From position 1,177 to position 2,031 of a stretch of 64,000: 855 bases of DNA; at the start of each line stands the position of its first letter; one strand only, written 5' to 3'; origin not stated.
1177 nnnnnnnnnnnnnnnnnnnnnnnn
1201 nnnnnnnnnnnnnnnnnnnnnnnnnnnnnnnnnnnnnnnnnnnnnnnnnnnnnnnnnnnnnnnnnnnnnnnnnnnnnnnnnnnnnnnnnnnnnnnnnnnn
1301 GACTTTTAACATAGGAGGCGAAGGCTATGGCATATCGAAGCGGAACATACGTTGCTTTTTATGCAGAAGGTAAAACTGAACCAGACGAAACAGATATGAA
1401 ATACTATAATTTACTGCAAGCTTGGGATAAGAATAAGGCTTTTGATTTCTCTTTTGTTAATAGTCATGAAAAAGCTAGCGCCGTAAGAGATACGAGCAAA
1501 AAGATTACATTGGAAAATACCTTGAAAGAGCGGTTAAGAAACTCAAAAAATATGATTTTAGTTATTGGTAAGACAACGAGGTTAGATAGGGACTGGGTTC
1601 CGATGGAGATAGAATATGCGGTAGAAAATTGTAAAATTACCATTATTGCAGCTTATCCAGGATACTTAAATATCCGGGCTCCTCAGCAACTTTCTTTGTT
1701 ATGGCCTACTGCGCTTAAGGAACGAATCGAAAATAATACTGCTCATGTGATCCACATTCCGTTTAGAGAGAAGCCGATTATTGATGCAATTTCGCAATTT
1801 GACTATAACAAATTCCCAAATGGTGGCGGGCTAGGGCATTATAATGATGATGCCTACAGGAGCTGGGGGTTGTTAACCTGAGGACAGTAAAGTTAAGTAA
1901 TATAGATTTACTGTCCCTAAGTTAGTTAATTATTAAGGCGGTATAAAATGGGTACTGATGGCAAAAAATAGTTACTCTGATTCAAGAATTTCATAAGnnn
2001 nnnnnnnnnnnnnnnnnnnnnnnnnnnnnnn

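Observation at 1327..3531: Orphan TIR-like (DUF1863/ThsB-like) gene in a tight three-gene module with an unknown helical protein and a small alpha/beta hydrolase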

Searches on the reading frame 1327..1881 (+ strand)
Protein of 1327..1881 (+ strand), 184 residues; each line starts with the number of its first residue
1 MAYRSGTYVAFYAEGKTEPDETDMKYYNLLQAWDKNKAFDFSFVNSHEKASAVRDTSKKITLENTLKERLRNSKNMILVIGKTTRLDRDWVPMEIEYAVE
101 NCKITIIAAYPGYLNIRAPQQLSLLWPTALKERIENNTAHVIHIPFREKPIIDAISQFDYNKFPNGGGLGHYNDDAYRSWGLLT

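Call 3: search_protein_families(library=pfam, proteins=[window:1327-1881:+], max_evalue=0.1)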
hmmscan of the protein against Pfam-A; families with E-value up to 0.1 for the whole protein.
window:1327-1881:+ (184 aa): 3 families
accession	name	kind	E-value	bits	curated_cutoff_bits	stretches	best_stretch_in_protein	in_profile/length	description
PF08937.16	ThsB_TIR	-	4.4e-17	62.7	21.2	1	8-113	1-97/100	Thoeris protein ThsB, TIR-like domain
PF13676.11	TIR_2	-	0.012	16.5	28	1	58-108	36-88/122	TIR domain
PF09162.16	Tap-RNA_bind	-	0.064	13.6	24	0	40-67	42-68/80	Tap, RNA-binding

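Call 4: search_protein_families(library=padloc, proteins=[window:1327-1881:+], max_evalue=0.1)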
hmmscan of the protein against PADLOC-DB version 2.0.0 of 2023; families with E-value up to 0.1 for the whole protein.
window:1327-1881:+ (184 aa): 12 families
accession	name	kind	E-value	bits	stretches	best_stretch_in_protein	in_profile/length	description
PDLC00421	ThsB1|ThsB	-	1.8e-64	214.8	1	1-162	1-166/180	TIR-like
PDLC00429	ThsB1|ThsB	-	3.2e-29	100.1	1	1-181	1-166/167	TIR-like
PDLC00440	ThsB2|ThsB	-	5.7e-20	70.1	1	1-182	1-169/169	TIR-like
PDLC00427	ThsB1|ThsB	-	2e-10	38.9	1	1-86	1-78/170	TIR-like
PDLC00418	ThsB1|ThsB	-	8.3e-06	23.7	1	54-122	45-112/155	TIR-like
PDLC00426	ThsB1|ThsB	-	0.00016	19.1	1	63-107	287-331/352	TIR-like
PDLC00437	ThsB1|ThsB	-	0.00022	19.3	1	51-149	19-117/129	TIR-like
PDLC04688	PDC-M50B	-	0.00023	19.4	1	44-102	37-92/162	-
PDLC00431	ThsB1|ThsB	-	0.00052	18.5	1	58-103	48-92/162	TIR-like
PDLC00433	ThsB1|ThsB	-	0.00085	17.4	1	60-103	47-89/164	TIR-like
PDLC00428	ThsB1|ThsB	-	0.012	14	1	58-103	56-105/219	TIR-like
PDLC00422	ThsB1|ThsB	-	0.021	12.3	1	54-97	81-122/194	TIR-like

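Call 5: search_protein_families(library=ncbifam, proteins=[window:1327-1881:+], max_evalue=0.01)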
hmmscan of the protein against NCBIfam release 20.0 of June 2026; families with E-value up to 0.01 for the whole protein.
window:1327-1881:+ (184 aa): 0 families

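Call 29: find_related_loci(query=window:1327-1881:+, collection=genome_contigs, flank=8000)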
Query window:1327-1881:+ (184 aa) in genome_contigs; peptide patterns used: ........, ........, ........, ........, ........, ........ (x = any residue, [..] = any of these).
144 stretches matched a pattern, but none encodes a relative of the query by tblastn (E <= 1e-3).

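Call 37: search_protein_representatives(protein=window:1327-1881:+)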
Query: 184 residues. Proteins with E-value up to 0.001 (for the whole library): 366; up to 1e-10: 178; up to 1e-30: 43. The best 150 are listed.
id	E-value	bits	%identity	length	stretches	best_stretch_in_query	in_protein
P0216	2.5e-67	242.4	57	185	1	1-182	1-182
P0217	2.7e-62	226.0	57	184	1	1-182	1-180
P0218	2.5e-54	200.0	53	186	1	1-182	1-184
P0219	1.6e-52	194.1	52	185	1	1-183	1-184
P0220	9.9e-51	188.3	51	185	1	1-183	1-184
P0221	6.9e-47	175.8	61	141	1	44-184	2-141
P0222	1.9e-46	174.4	44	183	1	1-182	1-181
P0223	5.0e-46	173.0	60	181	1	44-182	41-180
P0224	5.2e-46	172.9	44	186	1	5-183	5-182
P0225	1.2e-45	171.7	49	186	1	1-182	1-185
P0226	4.1e-44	166.7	63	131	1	1-123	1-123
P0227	1.6e-43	164.8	45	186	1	1-183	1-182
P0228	1.1e-42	162.1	46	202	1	4-182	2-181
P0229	8.5e-42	159.2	43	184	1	1-183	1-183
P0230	1.6e-41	158.3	49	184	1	1-183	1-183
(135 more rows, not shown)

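Call 98: find_related_loci(query=A4, collection=viral_contigs, flank=6000)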
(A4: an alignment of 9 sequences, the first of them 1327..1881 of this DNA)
Query A4 (184 aa) in viral_contigs; peptide patterns used: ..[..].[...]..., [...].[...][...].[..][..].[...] (x = any residue, [..] = any of these).
59 stretches matched a pattern; 5 encode a relative of the query (tblastn E <= 1e-3); 5 distinct loci.
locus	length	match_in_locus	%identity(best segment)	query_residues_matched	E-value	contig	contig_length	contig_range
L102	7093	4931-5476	61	2-183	5e-77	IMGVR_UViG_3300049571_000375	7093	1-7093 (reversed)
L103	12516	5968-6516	56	1-183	1e-67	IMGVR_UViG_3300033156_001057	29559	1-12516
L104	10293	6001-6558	46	1-183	6e-50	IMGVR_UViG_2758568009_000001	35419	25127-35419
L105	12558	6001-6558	46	1-183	1e-47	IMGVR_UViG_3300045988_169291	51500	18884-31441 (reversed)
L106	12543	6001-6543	43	1-180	2e-42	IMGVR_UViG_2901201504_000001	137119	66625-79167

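Call 100: search_protein_families(library=padloc, proteins=[L103:5107-5964:+, L104:5116-5976:+, L105:5114-5986:+, L106:5157-5999:+, L102:5640-6497:+], max_evalue=0.001)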
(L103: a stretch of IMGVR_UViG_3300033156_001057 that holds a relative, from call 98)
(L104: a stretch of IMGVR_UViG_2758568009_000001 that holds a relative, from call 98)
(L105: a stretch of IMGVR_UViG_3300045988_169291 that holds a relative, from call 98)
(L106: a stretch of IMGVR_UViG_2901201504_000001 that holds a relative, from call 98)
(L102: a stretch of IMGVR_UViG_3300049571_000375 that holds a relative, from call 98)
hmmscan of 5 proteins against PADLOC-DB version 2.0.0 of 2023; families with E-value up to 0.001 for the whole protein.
L103:5107-5964:+ (285 aa): 7 families
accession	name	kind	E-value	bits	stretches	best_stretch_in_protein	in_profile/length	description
PDLC00410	ThsA1|ThsA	-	1.3e-60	203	1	15-285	21-279/281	Macro domain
PDLC00413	ThsA1|ThsA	-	1.2e-35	121.5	1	10-282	9-273/278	Macro domain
PDLC00415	ThsA1|ThsA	-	3.5e-34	116.4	1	7-281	11-272/281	Macro domain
PDLC00439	ThsA2|ThsA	-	3.3e-33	113.3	1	6-281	10-273/282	Macro domain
PDLC00414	ThsA1|ThsA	-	2.1e-29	100.7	1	13-267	24-267/292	Macro domain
PDLC00408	ThsA1|ThsA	-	2.9e-19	67.6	1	21-277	26-295/297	Macro domain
PDLC00411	ThsA1|ThsA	-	5.3e-06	24.4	1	47-270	47-263/275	Macro domain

L104:5116-5976:+ (286 aa): 7 families
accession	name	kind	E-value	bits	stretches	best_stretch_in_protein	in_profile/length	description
PDLC00408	ThsA1|ThsA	-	1.1e-67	226.5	1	2-282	4-290/297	Macro domain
PDLC00413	ThsA1|ThsA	-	8.3e-38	128.6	1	5-283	4-264/278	Macro domain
PDLC00415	ThsA1|ThsA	-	1e-26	91.9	1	16-248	16-226/281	Macro domain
PDLC00414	ThsA1|ThsA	-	1.1e-25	88.5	1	17-258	25-246/292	Macro domain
PDLC00439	ThsA2|ThsA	-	1.3e-21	75.2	1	21-258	21-234/282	Macro domain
PDLC00410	ThsA1|ThsA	-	9e-17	59.2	1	23-274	22-258/281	Macro domain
PDLC00411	ThsA1|ThsA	-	1.1e-16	59.4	1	15-281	8-262/275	Macro domain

L105:5114-5986:+ (290 aa): 7 families
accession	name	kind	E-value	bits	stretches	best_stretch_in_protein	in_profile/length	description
PDLC00408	ThsA1|ThsA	-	1.4e-69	232.8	1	2-288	4-296/297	Macro domain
PDLC00413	ThsA1|ThsA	-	2.2e-39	133.8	1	4-290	3-271/278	Macro domain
PDLC00415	ThsA1|ThsA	-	2.5e-27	93.9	1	44-248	40-226/281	Macro domain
PDLC00414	ThsA1|ThsA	-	1.9e-26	91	1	23-277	31-266/292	Macro domain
PDLC00439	ThsA2|ThsA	-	4.8e-24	83.2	1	16-246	16-224/282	Macro domain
PDLC00410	ThsA1|ThsA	-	1.9e-18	64.7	1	19-276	18-260/281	Macro domain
PDLC00411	ThsA1|ThsA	-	2.3e-16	58.4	1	13-277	17-259/275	Macro domain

L106:5157-5999:+ (280 aa): 7 families
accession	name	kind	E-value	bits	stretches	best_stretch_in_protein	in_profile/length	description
PDLC00413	ThsA1|ThsA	-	2.4e-57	192.7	1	3-274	5-274/278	Macro domain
PDLC00410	ThsA1|ThsA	-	4.6e-43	145.4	1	41-271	46-274/281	Macro domain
PDLC00415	ThsA1|ThsA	-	2.1e-42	143.4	1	7-271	13-271/281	Macro domain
PDLC00439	ThsA2|ThsA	-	6.9e-38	128.6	1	8-271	14-272/282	Macro domain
PDLC00408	ThsA1|ThsA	-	4e-35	119.6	1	14-261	18-288/297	Macro domain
PDLC00414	ThsA1|ThsA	-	1.2e-30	104.8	1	45-269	56-278/292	Macro domain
PDLC00411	ThsA1|ThsA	-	1.7e-15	55.5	1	43-272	53-272/275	Macro domain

L102:5640-6497:+ (285 aa): 0 families

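Call 101: search_protein_families(library=pfam, proteins=[L103:5107-5964:+, L104:5116-5976:+, L105:5114-5986:+, L106:5157-5999:+, L102:5640-6497:+], max_evalue=0.001)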
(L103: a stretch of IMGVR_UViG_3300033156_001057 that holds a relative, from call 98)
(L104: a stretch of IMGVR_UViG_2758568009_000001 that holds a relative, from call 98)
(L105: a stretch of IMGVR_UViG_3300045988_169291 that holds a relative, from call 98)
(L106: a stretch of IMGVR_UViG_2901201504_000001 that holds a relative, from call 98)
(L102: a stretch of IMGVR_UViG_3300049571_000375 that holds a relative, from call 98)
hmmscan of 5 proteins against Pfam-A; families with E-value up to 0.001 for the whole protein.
L103:5107-5964:+ (285 aa): 1 family
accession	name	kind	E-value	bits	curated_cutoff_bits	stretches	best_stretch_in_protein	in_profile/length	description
PF20016.6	ThsA_Macro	-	1.3e-42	146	25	1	85-267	1-182/183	Thoeris protein ThsA, Macro domain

L104:5116-5976:+ (286 aa): 1 family
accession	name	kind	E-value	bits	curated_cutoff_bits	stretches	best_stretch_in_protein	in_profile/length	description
PF20016.6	ThsA_Macro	-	1.6e-45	155.6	25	1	85-277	1-182/183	Thoeris protein ThsA, Macro domain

L105:5114-5986:+ (290 aa): 2 families
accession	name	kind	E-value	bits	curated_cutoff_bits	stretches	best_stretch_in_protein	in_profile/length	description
PF20016.6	ThsA_Macro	-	4.3e-44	150.9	25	1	85-277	1-182/183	Thoeris protein ThsA, Macro domain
PF00044.30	Gp_dh_N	-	7.7e-05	23.4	31.7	1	92-152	11-71/101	Glyceraldehyde 3-phosphate dehydrogenase, NAD binding domain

L106:5157-5999:+ (280 aa): 1 family
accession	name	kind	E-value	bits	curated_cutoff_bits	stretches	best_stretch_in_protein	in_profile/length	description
PF20016.6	ThsA_Macro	-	2e-46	158.5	25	1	78-259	2-183/183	Thoeris protein ThsA, Macro domain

L102:5640-6497:+ (285 aa): 0 families

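Call 103: search_protein_families(library=phrogs, proteins=[window:1327-1881:+], max_evalue=0.01)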
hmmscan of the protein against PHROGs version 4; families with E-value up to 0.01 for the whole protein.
window:1327-1881:+ (184 aa): 1 family
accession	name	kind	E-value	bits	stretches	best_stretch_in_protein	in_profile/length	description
phrog_6988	-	unknown function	1.1e-11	45.8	1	23-108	15-99/135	-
